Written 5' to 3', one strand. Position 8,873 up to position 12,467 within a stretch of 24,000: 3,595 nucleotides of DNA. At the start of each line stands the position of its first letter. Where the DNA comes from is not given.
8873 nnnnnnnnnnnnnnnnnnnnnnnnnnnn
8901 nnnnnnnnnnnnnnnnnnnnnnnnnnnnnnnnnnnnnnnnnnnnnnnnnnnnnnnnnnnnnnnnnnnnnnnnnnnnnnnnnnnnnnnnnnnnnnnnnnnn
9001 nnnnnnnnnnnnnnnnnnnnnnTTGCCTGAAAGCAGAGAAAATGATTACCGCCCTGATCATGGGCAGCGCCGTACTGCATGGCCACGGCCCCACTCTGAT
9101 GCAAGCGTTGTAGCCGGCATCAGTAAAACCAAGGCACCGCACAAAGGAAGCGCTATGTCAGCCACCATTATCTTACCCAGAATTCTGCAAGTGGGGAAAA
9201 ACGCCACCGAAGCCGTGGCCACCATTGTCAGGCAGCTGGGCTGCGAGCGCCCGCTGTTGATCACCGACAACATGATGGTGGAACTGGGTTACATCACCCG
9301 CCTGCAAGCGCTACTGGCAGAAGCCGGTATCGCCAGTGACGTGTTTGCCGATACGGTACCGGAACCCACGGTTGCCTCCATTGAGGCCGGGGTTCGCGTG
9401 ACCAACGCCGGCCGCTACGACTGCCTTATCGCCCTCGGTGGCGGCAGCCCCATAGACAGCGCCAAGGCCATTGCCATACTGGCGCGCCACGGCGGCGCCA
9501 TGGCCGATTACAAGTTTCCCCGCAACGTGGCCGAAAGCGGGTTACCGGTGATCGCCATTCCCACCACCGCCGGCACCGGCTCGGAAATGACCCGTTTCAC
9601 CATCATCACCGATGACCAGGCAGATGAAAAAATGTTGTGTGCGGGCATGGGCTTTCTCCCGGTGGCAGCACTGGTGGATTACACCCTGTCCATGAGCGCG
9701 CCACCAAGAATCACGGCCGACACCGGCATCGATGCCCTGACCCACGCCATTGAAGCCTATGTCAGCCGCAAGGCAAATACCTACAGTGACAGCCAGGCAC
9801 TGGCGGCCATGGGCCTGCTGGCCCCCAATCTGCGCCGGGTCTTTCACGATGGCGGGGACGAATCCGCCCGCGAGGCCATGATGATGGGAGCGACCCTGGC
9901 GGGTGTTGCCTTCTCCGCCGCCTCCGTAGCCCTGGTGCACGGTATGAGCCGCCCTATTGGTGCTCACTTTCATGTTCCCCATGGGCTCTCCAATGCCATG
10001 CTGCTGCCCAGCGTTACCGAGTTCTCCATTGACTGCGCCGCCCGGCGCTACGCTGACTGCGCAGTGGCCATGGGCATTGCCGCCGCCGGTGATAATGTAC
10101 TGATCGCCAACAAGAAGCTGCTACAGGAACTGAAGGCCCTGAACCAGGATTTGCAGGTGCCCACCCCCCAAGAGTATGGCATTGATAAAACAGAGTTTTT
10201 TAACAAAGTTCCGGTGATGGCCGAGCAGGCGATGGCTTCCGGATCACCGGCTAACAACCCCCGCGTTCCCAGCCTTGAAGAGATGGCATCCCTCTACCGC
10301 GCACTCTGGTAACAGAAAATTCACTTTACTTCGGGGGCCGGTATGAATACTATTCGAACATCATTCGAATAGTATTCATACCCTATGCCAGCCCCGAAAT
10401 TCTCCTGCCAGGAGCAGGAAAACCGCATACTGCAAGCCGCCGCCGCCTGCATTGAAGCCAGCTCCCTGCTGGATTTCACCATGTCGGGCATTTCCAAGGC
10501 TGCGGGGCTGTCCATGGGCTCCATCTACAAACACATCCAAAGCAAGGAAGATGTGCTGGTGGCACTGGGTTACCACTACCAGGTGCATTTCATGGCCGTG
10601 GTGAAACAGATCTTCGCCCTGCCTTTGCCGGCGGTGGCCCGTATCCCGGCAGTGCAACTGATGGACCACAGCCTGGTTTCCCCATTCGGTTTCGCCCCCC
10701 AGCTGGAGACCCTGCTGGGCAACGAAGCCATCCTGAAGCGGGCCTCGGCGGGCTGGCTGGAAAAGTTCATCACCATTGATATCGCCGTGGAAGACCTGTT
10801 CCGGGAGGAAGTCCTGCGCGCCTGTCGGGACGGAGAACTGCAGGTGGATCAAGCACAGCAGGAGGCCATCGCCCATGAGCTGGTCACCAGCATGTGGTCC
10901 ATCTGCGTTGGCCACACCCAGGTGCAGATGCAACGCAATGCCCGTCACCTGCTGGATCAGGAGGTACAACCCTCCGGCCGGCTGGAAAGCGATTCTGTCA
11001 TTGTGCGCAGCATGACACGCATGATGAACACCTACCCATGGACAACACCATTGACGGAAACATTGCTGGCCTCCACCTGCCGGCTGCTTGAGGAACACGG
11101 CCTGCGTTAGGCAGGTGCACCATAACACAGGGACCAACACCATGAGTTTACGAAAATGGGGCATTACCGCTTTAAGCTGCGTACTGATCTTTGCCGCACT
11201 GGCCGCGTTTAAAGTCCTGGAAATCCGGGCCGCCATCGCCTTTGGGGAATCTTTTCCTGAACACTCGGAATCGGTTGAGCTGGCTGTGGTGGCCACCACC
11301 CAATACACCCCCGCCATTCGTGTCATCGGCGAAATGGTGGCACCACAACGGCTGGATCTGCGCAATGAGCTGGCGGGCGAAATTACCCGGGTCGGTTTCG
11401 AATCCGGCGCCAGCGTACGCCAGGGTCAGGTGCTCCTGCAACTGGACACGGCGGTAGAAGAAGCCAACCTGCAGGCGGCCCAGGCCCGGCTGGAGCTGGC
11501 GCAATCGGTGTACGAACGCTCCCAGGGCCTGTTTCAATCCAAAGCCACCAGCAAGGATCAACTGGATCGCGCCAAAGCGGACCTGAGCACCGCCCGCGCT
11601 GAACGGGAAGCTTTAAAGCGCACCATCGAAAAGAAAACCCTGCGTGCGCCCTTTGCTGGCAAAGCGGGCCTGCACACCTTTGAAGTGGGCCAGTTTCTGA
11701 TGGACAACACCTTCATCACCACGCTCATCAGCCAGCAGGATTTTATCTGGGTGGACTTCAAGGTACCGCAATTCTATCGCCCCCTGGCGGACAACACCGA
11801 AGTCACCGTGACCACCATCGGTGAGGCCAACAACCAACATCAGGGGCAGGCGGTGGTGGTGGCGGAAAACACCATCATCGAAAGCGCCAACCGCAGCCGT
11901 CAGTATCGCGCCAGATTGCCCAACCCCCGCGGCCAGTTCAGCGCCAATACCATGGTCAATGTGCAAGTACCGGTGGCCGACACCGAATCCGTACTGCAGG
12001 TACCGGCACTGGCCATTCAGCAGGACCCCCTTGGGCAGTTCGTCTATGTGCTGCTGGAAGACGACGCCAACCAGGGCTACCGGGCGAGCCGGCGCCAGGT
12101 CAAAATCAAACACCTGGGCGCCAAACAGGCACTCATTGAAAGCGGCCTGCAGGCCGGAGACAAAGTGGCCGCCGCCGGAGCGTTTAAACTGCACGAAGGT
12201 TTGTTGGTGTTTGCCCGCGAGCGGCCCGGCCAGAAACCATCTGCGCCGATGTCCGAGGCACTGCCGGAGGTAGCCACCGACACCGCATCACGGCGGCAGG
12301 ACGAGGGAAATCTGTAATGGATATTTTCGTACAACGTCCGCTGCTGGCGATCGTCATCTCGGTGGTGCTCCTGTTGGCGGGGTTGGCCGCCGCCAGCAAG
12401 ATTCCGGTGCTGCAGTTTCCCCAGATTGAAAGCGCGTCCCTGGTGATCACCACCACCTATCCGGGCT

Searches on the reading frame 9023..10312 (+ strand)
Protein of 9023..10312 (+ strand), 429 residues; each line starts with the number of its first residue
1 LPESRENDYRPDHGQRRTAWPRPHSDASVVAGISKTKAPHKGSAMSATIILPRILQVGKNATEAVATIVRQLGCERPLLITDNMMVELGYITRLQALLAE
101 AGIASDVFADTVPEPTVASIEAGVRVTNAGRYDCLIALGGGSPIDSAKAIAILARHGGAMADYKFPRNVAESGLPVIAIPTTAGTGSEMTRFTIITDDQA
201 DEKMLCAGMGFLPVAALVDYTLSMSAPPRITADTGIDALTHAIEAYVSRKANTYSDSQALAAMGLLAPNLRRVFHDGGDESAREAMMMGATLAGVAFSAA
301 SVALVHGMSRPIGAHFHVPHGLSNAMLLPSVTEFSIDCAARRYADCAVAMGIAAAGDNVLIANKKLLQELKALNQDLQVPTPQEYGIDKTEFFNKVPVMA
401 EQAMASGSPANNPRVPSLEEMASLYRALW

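Call 3: search_protein_families(library=pfam, proteins=[window:9023-10312:+], max_evalue=0.01)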
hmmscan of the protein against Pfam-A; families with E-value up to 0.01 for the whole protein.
window:9023-10312:+ (429 aa): 3 families
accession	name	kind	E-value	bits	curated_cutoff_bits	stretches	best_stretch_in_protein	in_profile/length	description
PF25137.1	ADH_Fe_C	-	1.1e-50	172.4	27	1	231-428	1-193/194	Fe-containing alcohol dehydrogenase family, C-terminal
PF00465.25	Fe-ADH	-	1.2e-45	155.5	31.3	1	53-219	2-167/168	Iron-containing alcohol dehydrogenase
PF13685.12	Fe-ADH_2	-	1.2e-12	48.5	28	1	57-154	2-97/149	Iron-containing alcohol dehydrogenase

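Call 26: search_protein_families(library=ncbifam, proteins=[window:9023-10312:+], max_evalue=0.001)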
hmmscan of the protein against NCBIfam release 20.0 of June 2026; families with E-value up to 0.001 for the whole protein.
window:9023-10312:+ (429 aa): 16 families
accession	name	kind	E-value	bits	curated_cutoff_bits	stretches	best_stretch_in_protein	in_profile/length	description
TIGR02638.1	lactal_redase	equivalog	1.2e-89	300.8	523.15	1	48-425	3-379/379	lactaldehyde reductase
NF041833.1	Fe_ADH_ErcA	equivalog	1e-86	291.5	550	1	57-427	13-380/382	alcohol dehydrogenase-like regulatory protein ErcA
NF007911.0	PRK10624.1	equivalog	2.5e-84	283.5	537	1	45-429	1-382/382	lactaldehyde reductase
NF007363.0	PRK09860.1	equivalog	6.9e-83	278.9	581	1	46-427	3-381/383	L-threonine dehydrogenase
NF053866.1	CholDhdGbsBBac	equivalog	1.9e-80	270.4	550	1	47-427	10-389/392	choline dehydrogenase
NF010378.0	PRK13805.1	equivalog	2e-80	270.8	951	1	64-427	471-862/872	bifunctional acetaldehyde-CoA/alcohol dehydrogenase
NF050025.1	SulfAcetaldRedSarD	equivalog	1.4e-64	218.4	700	1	61-421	17-377/385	sulfoacetaldehyde reductase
NF058672.1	4HyButDHCUPNE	equivalog_domain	3.5e-64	217.4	500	1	55-425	10-374/378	4-hydroxybutyrate dehydrogenase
NF011998.0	PRK15454.1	equivalog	6.6e-59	199.6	556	1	50-369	25-345/395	ethanolamine utilization ethanol dehydrogenase EutG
TIGR03405.1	Phn_Fe-ADH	equivalog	8.3e-52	176.1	423.7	1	63-394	12-338/355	iron-containing alcohol dehydrogenase PsrA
TIGR04266.1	NDMA_methanol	equivalog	2e-39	135.6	625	1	52-395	17-361/420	NDMA-dependent methanol dehydrogenase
NF011717.0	PRK15138.1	equivalog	5.5e-16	58.6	645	1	86-331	42-292/387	alcohol dehydrogenase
NF041822.1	daptide_DH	equivalog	8.3e-16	57.8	300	1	78-277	4-210/363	daptide-type RiPP biosynthesis dehydogenase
NF006941.0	PRK09423.1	subfamily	7.7e-14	51.3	336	1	46-265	2-202/367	glycerol dehydrogenase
NF002022.0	PRK00843.1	equivalog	4.1e-09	35.9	413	1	46-152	5-108/350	NAD(P)-dependent glycerol-1-phosphate dehydrogenase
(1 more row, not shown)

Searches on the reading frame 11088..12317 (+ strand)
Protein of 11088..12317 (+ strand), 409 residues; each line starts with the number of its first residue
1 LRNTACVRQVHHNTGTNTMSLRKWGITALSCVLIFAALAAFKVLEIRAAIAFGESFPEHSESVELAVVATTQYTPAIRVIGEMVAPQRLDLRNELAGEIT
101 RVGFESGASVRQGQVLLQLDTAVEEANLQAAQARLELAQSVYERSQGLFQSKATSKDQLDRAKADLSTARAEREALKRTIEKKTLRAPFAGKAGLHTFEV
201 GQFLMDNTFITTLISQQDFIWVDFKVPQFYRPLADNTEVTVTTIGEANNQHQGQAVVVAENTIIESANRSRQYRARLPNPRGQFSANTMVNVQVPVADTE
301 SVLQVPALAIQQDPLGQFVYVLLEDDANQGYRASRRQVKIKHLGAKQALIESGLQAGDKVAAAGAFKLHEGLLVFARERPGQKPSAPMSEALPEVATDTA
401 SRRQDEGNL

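Call 11: search_protein_families(library=pfam, proteins=[window:11088-12317:+], max_evalue=0.0001)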
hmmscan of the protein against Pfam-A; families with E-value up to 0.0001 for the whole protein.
window:11088-12317:+ (409 aa): 2 families
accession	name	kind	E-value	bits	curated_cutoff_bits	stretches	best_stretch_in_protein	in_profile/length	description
PF16576.10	HlyD_D23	-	4.1e-08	33.2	30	1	91-288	22-212/214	Barrel-sandwich domain of CusB or HlyD membrane-fusion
PF13437.12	HlyD_3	-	4.1e-06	27.9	22.2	0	184-281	1-97/106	HlyD family secretion protein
